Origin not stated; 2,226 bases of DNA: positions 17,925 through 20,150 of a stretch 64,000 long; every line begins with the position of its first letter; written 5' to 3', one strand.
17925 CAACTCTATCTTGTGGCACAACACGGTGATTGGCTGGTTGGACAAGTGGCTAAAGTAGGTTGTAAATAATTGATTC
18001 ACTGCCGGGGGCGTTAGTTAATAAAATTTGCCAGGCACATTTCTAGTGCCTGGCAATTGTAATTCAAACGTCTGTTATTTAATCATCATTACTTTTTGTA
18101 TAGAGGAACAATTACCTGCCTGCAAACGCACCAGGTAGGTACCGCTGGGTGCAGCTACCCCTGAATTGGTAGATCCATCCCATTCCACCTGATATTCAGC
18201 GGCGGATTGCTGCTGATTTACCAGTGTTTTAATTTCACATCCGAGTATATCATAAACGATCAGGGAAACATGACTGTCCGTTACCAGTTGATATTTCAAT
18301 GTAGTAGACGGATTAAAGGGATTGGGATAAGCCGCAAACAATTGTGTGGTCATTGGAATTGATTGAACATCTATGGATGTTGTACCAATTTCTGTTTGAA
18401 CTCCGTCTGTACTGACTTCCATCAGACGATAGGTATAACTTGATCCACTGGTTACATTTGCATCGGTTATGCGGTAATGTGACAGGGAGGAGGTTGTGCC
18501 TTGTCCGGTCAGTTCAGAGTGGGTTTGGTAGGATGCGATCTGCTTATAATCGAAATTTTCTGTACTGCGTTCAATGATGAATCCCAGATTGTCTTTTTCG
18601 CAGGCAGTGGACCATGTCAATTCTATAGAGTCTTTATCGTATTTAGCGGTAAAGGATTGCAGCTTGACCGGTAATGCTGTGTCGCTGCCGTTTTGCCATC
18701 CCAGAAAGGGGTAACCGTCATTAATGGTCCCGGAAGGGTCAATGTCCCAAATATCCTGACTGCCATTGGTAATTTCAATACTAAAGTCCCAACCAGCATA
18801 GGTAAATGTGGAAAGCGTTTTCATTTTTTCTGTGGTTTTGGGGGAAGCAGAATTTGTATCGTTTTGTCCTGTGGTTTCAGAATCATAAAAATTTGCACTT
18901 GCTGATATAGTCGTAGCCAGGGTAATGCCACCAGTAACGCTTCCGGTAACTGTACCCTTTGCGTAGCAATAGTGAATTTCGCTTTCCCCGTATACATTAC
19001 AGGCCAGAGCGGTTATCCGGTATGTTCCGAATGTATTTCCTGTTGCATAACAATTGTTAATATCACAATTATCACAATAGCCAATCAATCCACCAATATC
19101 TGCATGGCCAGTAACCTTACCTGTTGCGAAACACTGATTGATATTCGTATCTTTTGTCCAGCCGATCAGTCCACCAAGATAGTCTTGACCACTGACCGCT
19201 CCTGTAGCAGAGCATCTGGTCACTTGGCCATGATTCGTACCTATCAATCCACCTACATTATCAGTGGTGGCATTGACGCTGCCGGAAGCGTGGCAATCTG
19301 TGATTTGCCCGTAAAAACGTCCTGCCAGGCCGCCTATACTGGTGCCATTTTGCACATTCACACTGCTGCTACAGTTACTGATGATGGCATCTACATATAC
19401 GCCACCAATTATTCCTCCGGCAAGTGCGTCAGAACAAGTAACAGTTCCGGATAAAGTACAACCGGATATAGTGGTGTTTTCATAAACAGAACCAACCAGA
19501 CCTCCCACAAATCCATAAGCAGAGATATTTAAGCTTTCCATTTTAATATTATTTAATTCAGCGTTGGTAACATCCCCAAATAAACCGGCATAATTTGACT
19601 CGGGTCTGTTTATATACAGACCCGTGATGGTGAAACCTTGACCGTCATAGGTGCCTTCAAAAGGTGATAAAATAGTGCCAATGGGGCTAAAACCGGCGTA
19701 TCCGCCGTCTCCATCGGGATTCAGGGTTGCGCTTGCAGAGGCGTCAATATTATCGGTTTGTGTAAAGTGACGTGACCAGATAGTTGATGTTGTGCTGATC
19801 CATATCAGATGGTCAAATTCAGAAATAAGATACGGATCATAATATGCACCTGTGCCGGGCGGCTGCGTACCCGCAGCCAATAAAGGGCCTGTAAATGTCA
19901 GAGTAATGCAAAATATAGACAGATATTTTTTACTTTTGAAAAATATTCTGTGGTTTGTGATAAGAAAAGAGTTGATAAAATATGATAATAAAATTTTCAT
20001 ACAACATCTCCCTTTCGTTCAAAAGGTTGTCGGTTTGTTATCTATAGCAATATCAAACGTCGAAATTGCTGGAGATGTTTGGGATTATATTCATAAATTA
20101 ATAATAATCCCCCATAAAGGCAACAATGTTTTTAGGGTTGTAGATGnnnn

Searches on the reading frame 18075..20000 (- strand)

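Call 37: search_protein_families(library=pfam, proteins=[window:18075-20000:-], max_evalue=0.0001)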
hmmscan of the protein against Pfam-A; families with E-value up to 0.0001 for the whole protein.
window:18075-20000:- (641 aa): 3 families
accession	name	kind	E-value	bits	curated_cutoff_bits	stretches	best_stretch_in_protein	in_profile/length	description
PF07581.17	Glug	-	1e-25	88.7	20.5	0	218-243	1-28/28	The GLUG motif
PF13860.13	FlgD_ig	-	9.7e-10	38.7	27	1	568-629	14-76/79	FlgD Ig-like domain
PF18962.6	Por_Secre_tail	-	5e-06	27.1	27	1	558-638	2-74/75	Secretion system C-terminal sorting domain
